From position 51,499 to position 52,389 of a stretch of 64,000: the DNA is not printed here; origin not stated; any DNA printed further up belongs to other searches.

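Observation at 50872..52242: Single polypeptide fusing a TatD-family hydrolase to a radical SAM domain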

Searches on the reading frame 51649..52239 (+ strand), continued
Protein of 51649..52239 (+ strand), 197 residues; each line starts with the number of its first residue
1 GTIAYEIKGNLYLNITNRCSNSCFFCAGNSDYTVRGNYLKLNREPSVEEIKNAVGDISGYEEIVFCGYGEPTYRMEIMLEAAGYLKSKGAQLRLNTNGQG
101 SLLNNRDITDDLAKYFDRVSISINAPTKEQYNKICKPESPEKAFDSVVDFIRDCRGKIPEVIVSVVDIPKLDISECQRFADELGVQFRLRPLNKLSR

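Call 57: search_solved_structures(query=A2, max_evalue=0.01, show_alignments=4)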
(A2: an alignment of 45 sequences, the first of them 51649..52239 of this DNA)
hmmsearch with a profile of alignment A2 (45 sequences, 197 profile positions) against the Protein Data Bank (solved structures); distinct sequences matched with E-value up to 0.01: 12.
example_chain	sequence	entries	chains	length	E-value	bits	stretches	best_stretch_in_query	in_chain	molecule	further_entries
1tv7_A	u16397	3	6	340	8.5e-05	25.2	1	11-167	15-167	Molybdenum cofactor biosynthesis protein A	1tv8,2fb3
2fb2_A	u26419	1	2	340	9.2e-05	25.1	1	11-167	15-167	Molybdenum cofactor biosynthesis protein A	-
5wgg_A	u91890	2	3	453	0.00024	23.8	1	8-128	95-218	Radical SAM domain protein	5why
7n7h_A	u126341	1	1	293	0.00034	23.3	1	16-190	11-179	VIPERIN-LIKE ENZYME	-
8ai6_A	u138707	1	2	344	0.0019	20.8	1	9-157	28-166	Putative peptide biosynthesis protein YydG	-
8ai1_A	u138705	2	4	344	0.0019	20.8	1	9-157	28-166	Putative peptide biosynthesis protein YydG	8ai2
8ai3_A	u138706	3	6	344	0.0019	20.8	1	9-157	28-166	Putative peptide biosynthesis protein YydG | Radical SAM core domain-containing protein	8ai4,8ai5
7tol_A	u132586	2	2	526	0.0051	19.4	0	14-100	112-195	glycerol dibiphytanyl glycerol tetraether - macrocyclic archaeol synthase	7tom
4pl1_B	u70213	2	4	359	0.0057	19.3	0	20-182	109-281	Dual-specificity RNA methyltransferase RlmN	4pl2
3rf9_A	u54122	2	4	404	0.0074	18.9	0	20-182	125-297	Ribosomal RNA large subunit methyltransferase N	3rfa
5hr6_A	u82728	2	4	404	0.0075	18.9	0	20-182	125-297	RlmN methylase | Dual-specificity RNA methyltransferase RlmN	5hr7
3c8f_A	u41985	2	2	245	0.008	18.8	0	20-170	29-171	Pyruvate formate-lyase 1-activating enzyme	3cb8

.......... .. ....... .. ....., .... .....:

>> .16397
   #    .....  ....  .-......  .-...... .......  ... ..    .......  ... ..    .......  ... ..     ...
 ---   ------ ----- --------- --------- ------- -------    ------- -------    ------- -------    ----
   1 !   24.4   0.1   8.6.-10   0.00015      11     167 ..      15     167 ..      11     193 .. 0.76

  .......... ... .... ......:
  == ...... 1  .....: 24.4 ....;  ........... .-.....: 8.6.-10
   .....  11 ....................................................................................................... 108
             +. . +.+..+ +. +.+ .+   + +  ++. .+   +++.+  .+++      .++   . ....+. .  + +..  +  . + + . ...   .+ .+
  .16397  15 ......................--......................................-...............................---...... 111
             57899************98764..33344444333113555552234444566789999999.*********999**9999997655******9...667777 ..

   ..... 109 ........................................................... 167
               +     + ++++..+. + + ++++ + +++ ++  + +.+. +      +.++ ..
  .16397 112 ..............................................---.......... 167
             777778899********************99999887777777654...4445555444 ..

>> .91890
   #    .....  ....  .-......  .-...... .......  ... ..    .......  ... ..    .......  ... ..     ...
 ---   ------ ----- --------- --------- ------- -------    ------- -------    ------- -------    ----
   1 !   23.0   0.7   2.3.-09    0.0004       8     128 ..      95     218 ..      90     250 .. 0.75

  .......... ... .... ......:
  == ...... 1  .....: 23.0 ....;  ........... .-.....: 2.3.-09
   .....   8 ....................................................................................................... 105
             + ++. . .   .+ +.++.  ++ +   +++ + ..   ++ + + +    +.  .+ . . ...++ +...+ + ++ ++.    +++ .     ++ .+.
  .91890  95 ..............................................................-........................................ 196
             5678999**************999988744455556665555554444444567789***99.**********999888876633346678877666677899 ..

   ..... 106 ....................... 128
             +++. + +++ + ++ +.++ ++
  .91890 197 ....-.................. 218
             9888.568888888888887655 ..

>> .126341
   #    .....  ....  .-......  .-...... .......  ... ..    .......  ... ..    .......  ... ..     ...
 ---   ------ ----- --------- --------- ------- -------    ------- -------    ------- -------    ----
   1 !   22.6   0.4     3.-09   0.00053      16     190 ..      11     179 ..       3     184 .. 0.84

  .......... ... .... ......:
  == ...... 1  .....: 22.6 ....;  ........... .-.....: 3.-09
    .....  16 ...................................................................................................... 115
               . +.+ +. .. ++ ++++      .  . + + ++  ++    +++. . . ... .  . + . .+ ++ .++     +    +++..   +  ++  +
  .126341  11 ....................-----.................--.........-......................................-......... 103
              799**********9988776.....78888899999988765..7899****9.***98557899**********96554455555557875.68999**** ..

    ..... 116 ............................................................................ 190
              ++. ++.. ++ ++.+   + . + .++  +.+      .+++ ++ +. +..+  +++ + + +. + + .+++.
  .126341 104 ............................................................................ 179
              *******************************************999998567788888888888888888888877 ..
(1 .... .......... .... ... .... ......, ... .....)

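Call 61: search_protein_families(library=pfam, proteins=[L073:2846-4300:+, L073:4276-5742:+, L073:6331-6966:-, L046:3667-5535:+, L046:5538-6107:+, L046:6124-6879:+, L046:7661-8500:+, L046:8536-9021:+, L046:9480-10499:+], max_evalue=0.0001)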
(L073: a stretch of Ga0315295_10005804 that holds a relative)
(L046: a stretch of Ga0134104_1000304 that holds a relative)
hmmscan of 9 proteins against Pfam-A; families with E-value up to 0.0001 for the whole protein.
L073:2846-4300:+ (485 aa): 1 family
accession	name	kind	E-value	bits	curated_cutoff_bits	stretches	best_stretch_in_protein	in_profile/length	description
PF01425.27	Amidase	-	3.1e-164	547.7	27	1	24-465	1-444/445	Amidase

L073:4276-5742:+ (489 aa): 2 families
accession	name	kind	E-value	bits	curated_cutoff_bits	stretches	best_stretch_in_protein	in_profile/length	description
PF02934.20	GatB_N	-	1.3e-122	408.8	23.4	1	13-300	1-276/277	GatB/GatE catalytic domain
PF02637.23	GatB_Yqey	-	6e-47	159.7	27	1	340-487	1-148/148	GatB domain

L073:6331-6966:- (212 aa): 1 family
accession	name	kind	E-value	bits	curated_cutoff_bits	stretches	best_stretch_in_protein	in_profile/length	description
PF06736.16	TMEM175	-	5.2e-24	85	25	1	26-114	1-88/88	Endosomal/lysosomal potassium channel TMEM175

L046:3667-5535:+ (623 aa): 4 families
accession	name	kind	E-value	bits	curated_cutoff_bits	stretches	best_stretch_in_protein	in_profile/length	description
PF02775.26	TPP_enzyme_C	-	4.1e-24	85.5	21.9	1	399-547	1-150/151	Thiamine pyrophosphate enzyme, C-terminal TPP binding domain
PF01855.24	POR_N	-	3.6e-16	60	27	1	50-206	2-166/231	Pyruvate flavodoxin/ferredoxin oxidoreductase, thiamine diP-bdg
PF00037.32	Fer4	-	3.8e-07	30.1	21.1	1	596-618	2-24/24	4Fe-4S binding domain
PF12837.12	Fer4_6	-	5.8e-05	23.3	25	0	594-617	1-24/24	4Fe-4S binding domain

L046:5538-6107:+ (190 aa): 1 family
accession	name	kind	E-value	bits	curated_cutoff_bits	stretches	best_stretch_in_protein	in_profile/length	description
PF01558.24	POR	-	2.2e-42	145.6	27.4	1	11-188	1-173/173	Pyruvate ferredoxin/flavodoxin oxidoreductase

L046:6124-6879:+ (252 aa): 1 family
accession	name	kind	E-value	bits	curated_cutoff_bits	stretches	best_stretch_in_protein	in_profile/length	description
PF01026.27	TatD_DNase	-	1.1e-90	303.9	27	1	3-249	1-252/253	TatD related DNase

L046:7661-8500:+ (280 aa): 2 families
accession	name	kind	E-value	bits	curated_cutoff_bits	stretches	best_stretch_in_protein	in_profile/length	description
PF00398.26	RrnaAD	-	8.6e-62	209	24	1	8-262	4-259/263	Ribosomal RNA adenine dimethylase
PF03602.21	Cons_hypoth95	-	7e-05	23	24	0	21-149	30-161/182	Conserved hypothetical protein 95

L046:8536-9021:+ (162 aa): 1 family
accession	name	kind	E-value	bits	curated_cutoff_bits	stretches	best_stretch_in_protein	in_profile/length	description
PF04308.18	RNaseH_like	-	3.3e-59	199.4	25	1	20-162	2-145/145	Ribonuclease H-like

L046:9480-10499:+ (340 aa): 2 families
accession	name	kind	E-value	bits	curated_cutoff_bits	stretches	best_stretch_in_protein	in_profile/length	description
PF00288.32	GHMP_kinases_N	-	1.8e-18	67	22.3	1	123-201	1-87/87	GHMP kinases N terminal domain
PF08544.19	GHMP_kinases_C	-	9.3e-14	52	21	1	258-331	4-83/85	GHMP kinases C terminal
